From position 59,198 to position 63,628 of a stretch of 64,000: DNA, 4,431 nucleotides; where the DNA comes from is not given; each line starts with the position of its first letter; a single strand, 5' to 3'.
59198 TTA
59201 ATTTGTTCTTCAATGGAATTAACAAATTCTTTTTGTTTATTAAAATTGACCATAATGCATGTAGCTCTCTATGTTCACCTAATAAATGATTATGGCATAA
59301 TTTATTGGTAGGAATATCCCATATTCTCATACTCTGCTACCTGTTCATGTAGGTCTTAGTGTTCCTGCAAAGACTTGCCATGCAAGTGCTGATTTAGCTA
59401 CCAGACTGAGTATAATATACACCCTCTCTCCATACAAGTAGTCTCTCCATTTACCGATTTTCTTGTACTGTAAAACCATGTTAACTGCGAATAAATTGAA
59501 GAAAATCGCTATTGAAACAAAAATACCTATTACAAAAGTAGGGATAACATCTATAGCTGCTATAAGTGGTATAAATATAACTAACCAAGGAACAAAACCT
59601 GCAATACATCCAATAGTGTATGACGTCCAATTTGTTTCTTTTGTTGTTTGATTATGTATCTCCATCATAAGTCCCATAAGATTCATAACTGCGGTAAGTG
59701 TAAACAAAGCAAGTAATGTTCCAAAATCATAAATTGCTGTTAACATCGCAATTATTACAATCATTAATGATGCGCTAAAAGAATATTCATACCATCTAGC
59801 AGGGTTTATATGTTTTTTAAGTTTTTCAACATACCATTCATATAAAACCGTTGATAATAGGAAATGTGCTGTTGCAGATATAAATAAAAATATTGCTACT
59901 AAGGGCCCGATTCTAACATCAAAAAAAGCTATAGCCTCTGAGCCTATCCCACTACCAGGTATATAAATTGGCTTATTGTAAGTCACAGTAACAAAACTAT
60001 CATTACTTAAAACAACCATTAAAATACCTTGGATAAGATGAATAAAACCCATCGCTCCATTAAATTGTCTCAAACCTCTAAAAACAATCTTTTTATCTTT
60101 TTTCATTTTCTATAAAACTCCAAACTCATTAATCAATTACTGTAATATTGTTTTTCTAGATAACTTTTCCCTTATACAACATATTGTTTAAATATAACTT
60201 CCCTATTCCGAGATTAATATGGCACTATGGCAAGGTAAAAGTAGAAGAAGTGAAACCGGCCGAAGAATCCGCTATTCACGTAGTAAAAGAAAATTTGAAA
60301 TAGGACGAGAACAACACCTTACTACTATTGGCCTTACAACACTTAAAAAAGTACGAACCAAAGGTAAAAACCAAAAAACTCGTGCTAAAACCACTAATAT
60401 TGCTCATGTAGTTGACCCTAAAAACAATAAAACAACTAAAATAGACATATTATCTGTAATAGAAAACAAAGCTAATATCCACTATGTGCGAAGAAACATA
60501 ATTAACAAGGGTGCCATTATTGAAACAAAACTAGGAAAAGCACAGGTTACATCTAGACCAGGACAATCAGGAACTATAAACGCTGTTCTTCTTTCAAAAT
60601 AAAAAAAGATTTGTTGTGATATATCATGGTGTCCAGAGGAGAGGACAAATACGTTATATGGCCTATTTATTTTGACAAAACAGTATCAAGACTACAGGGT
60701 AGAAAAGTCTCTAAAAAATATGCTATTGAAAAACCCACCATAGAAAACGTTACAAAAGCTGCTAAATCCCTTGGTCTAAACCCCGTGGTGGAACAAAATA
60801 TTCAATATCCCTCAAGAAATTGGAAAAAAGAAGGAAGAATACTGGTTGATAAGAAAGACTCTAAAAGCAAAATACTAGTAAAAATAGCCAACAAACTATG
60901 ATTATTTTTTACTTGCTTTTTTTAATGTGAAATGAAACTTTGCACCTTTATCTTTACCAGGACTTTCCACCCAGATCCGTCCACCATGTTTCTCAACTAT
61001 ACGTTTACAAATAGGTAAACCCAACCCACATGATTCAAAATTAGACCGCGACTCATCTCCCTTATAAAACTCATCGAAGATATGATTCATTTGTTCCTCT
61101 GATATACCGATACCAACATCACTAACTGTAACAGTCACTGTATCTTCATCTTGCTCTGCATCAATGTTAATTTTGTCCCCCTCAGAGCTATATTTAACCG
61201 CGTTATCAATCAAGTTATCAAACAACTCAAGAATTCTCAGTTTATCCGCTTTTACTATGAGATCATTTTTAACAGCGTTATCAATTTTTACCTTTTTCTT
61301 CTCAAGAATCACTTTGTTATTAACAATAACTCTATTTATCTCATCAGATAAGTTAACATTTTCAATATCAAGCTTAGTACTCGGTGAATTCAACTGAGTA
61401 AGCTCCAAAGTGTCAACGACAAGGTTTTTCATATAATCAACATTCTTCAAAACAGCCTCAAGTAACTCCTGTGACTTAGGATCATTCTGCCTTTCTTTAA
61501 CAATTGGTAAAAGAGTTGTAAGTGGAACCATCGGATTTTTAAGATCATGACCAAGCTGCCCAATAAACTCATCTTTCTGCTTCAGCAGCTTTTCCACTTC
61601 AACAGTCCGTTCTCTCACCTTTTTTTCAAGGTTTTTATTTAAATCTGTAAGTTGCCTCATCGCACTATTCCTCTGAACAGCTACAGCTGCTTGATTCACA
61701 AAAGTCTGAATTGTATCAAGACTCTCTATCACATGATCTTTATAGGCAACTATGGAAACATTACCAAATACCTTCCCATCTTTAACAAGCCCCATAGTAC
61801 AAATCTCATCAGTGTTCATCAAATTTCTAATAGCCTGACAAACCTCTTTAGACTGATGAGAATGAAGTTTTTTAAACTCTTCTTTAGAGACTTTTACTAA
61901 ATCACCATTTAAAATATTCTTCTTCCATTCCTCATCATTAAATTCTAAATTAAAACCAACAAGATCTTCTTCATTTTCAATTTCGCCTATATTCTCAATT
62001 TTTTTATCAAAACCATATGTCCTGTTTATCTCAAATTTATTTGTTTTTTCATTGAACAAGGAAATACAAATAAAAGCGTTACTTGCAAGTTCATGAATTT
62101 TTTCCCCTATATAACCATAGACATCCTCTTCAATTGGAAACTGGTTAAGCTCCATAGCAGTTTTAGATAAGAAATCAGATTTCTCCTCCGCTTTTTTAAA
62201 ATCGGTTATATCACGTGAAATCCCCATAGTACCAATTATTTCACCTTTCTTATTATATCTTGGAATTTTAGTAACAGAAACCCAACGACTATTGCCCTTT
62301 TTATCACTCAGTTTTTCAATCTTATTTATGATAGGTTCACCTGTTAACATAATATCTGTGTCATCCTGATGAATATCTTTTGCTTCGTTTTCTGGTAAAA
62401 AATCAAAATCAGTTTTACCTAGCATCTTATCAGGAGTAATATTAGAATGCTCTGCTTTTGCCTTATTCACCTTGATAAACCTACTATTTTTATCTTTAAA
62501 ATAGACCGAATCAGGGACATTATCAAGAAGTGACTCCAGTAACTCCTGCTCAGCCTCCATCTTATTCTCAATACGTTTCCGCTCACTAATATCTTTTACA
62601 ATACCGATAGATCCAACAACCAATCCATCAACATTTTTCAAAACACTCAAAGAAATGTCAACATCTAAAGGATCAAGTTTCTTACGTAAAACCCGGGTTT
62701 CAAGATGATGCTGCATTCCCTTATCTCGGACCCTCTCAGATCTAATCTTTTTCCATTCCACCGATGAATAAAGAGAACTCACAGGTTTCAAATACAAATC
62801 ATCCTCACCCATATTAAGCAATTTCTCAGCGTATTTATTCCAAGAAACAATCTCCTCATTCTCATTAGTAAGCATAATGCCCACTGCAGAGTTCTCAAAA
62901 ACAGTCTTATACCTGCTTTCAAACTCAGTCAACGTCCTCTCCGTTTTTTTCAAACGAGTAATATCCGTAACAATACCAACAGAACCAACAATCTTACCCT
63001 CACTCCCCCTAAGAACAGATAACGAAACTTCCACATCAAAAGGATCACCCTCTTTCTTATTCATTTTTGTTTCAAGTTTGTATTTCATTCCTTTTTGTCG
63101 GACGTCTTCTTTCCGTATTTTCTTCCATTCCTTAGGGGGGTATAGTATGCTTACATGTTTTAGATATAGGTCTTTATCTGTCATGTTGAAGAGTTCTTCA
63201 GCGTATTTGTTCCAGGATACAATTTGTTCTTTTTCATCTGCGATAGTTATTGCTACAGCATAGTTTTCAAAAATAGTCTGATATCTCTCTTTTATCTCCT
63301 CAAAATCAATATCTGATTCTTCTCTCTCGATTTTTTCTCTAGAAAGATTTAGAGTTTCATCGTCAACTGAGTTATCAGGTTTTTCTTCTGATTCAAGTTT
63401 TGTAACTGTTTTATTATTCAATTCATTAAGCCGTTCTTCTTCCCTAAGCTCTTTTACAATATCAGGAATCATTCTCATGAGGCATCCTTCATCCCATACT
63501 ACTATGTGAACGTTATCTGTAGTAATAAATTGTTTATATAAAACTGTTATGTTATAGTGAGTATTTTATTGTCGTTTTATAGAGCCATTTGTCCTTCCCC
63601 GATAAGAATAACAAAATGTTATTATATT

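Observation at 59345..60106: Heliorhodopsin gene in an archaeal housekeeping neighbourhood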

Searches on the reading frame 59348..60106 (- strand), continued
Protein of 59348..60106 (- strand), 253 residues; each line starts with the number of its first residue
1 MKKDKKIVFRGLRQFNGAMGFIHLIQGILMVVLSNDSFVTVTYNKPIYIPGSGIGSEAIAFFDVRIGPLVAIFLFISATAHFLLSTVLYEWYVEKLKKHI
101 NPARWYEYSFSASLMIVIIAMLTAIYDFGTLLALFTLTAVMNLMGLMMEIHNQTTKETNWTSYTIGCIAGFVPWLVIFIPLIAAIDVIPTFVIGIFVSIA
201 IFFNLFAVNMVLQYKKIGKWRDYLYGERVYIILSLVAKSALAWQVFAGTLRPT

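Call 33: find_encoding_contigs(protein=P0001, flank=4000, max_places=2)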
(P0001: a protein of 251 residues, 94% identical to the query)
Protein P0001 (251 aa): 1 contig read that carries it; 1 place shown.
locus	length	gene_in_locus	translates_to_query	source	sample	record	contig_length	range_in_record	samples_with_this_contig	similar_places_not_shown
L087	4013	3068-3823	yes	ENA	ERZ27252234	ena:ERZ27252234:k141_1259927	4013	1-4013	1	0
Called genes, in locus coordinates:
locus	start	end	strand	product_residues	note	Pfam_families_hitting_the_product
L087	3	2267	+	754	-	?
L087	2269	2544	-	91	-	PF01922:SRP19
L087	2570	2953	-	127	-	PF01201:Ribosomal_S8e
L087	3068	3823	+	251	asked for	PF18761:Heliorhodopsin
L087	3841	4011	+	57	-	?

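Call 34: find_encoding_contigs(protein=P0007, flank=4000, max_places=2)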
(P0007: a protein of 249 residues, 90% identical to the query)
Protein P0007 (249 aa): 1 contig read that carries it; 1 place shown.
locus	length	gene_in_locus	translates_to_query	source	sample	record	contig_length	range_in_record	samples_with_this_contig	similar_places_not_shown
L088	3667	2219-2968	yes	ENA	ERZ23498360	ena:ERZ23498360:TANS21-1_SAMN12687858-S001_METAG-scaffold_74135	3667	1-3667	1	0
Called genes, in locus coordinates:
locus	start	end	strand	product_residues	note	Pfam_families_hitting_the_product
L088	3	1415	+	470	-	?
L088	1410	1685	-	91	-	PF01922:SRP19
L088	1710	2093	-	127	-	PF01201:Ribosomal_S8e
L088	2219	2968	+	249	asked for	PF18761:Heliorhodopsin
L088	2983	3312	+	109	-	PF03013:Pyr_excise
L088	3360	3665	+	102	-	?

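Call 51: predict_structure(alignment_id=A2)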
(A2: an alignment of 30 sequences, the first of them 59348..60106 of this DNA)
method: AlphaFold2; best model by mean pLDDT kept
length: 253 residues; sequences in the alignment: 30
mean_pLDDT: 78.7   pTM: 0.71
mean pLDDT of the five models: 78.7, 76.6, 72.5, 70.9, 66.5
residues with pLDDT >= 90: 25; 70-90: 177; 50-70: 47; < 50: 4
segments of 3 or more residues with pLDDT < 50: 1-3
pLDDT, mean of each block of 10 residues (from residue 1): 65 86 88 83 91 90 87 88 90 83 71 81 83 81 72 67 68 67 72 75 81 82 81 77 68 53
secondary structure, 60 per line:
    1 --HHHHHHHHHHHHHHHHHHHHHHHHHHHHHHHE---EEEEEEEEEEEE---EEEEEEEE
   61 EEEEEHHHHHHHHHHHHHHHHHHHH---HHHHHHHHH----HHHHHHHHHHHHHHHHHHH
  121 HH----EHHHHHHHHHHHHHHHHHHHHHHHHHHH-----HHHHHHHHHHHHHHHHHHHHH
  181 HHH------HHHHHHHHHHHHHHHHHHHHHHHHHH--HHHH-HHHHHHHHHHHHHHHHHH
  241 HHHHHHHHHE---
elements in order: H3-33 E38-49 E53-65 H66-85 H89-97 H102-122 H128-154 H160-183 H190-215 H218-221 H223-249

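Call 54: fold_search(model_id=the predicted structure, library=pdb)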
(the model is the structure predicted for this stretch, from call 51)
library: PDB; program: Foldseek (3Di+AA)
matches with E <= 10: 445; with E <= 0.001: 11
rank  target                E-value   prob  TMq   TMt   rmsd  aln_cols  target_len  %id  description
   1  6is6                  1.1e-25  1.00  0.90  0.91   2.2       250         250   71  Crystal structure of Thermoplasmatales archaeon heliorhodopsin (released 2019-09-25)
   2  7clj                  2.2e-25  1.00  0.89  0.90   2.3       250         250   71  Crystal structure of Thermoplasmatales archaeon heliorhodopsin E108D mutant (released 2020-09-02)
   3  7u55                  1.4e-24  1.00  0.87  0.90   2.3       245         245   72  Crystal structure of Thermoplasmatales archaeon heliorhodopsin at pH 4.5 (released 2022-09-07)
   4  6su3_A                3.4e-16  1.00  0.83  0.82   3.1       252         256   42  Crystal structure of the 48C12 heliorhodopsin in the violet form at pH 8.8 (released 2019-12-11)
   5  9ljj_A                1.2e-15  1.00  0.85  0.85   3.0       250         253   42  cryo-EM structure of a nanobody bound heliorhodopsin (released 2025-02-12)
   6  6su4_A                3.7e-15  1.00  0.83  0.83   3.0       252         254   42  Crystal structure of the 48C12 heliorhodopsin in the blue form at pH 4.3 (released 2019-12-11)
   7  6su3_X                4.6e-15  1.00  0.82  0.82   3.0       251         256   42  Crystal structure of the 48C12 heliorhodopsin in the violet form at pH 8.8 (released 2019-12-11)
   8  6su4_X                5.7e-15  1.00  0.83  0.83   3.0       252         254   42  Crystal structure of the 48C12 heliorhodopsin in the blue form at pH 4.3 (released 2019-12-11)
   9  6uh3_B                1.6e-14  1.00  0.81  0.84   2.9       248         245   42  Crystal structure of bacterial heliorhodopsin 48C12 (released 2019-12-04)
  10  6uh3_A                9.5e-14  1.00  0.81  0.83   2.9       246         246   41  Crystal structure of bacterial heliorhodopsin 48C12 (released 2019-12-04)
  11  9cdc                  5.7e-04  1.00  0.60  0.63   8.5       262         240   15  Kalium channelrhodopsin 1 C110A mutant from Hyphochytrium catenoides, Dark State (released 2025-02-19)
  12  9wfa                  1.6e-03  1.00  0.63  0.64   5.9       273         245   12  Cryo-EM structure of psXR (released 2026-03-18)
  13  8h87                  3.0e-03  1.00  0.62  0.61   7.9       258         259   16  Cryo-EM structure of the potassium-selective channelrhodopsin HcKCR2 in lipid nanodisc (released 2023-09-06)
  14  1mgy                  3.7e-03  1.00  0.57  0.65   7.2       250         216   13  Structure of the D85S mutant of bacteriorhodopsin with bromide bound (released 2003-07-07)
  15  8zaq_C                3.9e-03  1.00  0.61  0.60   7.2       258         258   15  ExoC110T class 2 channelrhodopsin (released 2024-09-04)
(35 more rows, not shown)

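Call 59: search_protein_families(library=ncbifam, proteins=[window:59348-60106:-], max_evalue=0.01)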
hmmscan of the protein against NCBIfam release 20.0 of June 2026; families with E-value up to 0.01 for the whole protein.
window:59348-60106:- (253 aa): 2 families
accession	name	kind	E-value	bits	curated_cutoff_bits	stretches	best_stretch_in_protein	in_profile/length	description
NF038020.1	HeR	equivalog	2e-99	332.1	100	1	12-250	1-244/244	heliorhodopsin HeR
NF006751.0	PRK09272.1-4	subfamily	0.00084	19.8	154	1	108-208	8-106/116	hypothetical protein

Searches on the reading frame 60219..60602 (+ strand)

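Call 3: search_protein_families(library=pfam, proteins=[window:60219-60602:+], max_evalue=0.01)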
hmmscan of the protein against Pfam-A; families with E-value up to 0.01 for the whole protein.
window:60219-60602:+ (127 aa): 1 family
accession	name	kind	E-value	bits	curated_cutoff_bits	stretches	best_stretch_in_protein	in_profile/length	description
PF01201.27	Ribosomal_S8e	-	7e-38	130.3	30.2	1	4-125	1-133/133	Ribosomal protein S8e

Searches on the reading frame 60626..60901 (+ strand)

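Call 3: search_protein_families(library=pfam, proteins=[window:60626-60901:+], max_evalue=0.01)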
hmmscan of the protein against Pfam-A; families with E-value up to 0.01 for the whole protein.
window:60626-60901:+ (91 aa): 1 family
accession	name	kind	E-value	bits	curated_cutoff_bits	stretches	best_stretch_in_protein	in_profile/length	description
PF01922.23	SRP19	-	5.2e-23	82.1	25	1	10-90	1-81/95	SRP19 protein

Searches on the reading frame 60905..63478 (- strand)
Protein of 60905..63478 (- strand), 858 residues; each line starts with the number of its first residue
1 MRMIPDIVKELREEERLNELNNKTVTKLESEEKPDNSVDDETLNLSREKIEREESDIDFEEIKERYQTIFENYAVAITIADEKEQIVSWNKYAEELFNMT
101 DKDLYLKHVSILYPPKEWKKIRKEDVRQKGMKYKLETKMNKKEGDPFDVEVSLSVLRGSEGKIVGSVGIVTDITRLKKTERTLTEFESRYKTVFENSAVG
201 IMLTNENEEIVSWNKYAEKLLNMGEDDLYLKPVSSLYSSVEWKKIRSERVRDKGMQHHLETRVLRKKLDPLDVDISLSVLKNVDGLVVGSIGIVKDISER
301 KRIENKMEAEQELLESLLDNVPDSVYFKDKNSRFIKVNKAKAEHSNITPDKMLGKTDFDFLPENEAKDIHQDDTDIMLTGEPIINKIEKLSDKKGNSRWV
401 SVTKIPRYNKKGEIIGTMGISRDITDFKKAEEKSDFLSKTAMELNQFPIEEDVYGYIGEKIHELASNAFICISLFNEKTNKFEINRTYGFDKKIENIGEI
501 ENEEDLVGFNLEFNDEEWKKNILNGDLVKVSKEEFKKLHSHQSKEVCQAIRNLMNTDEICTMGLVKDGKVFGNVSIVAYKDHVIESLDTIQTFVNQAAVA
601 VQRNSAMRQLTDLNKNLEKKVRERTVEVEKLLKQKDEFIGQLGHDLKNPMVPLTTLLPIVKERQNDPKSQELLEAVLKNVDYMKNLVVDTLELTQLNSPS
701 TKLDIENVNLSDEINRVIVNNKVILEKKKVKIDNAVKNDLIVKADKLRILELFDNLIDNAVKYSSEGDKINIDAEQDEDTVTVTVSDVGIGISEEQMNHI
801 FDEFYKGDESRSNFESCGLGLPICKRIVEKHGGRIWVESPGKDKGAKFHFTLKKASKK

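Call 3: search_protein_families(library=pfam, proteins=[window:60905-63478:-], max_evalue=0.01)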
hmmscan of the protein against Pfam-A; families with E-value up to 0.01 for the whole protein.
window:60905-63478:- (858 aa): 12 families
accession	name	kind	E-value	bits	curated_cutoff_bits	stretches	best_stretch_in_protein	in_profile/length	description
PF00989.32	PAS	-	1.8e-34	118.6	22.6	3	64-173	1-113/113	PAS fold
PF13426.13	PAS_9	-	1.3e-33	115.8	27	3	75-174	2-102/103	PAS domain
PF08448.16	PAS_4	-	1.7e-31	109.1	23.1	2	318-428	1-109/110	PAS fold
PF02518.31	HATPase_c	-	8.4e-29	100.7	26.4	1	745-854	2-109/111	Histidine kinase-, DNA gyrase B-, and HSP90-like ATPase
PF13188.13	PAS_8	-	2.6e-19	68.8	21.8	2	189-228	2-43/65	PAS domain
PF13596.12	PAS_10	-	2.1e-09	38.4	22.1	1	68-174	3-106/106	PAS domain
PF00512.31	HisKA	-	3.7e-08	33.7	26.9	1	634-698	1-65/66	His Kinase A (phospho-acceptor) domain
PF08447.18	PAS_3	-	4.7e-08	33.6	25.6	1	86-170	1-89/89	PAS fold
PF12860.13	PAS_7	-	7e-05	23.4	27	0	71-104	2-35/115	PAS fold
PF13581.12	HATPase_c_2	-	0.00024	21.6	27.4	1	758-830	41-111/127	Histidine kinase-like ATPase domain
PF24820.1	Diguanyl_cycl_sensor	-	0.0005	20.4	28.1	0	76-165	8-105/109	Diguanylate cyclase-like sensor domain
PF08348.17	PAS_6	-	0.0031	17.8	27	0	393-432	75-114/115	YheO-like PAS domain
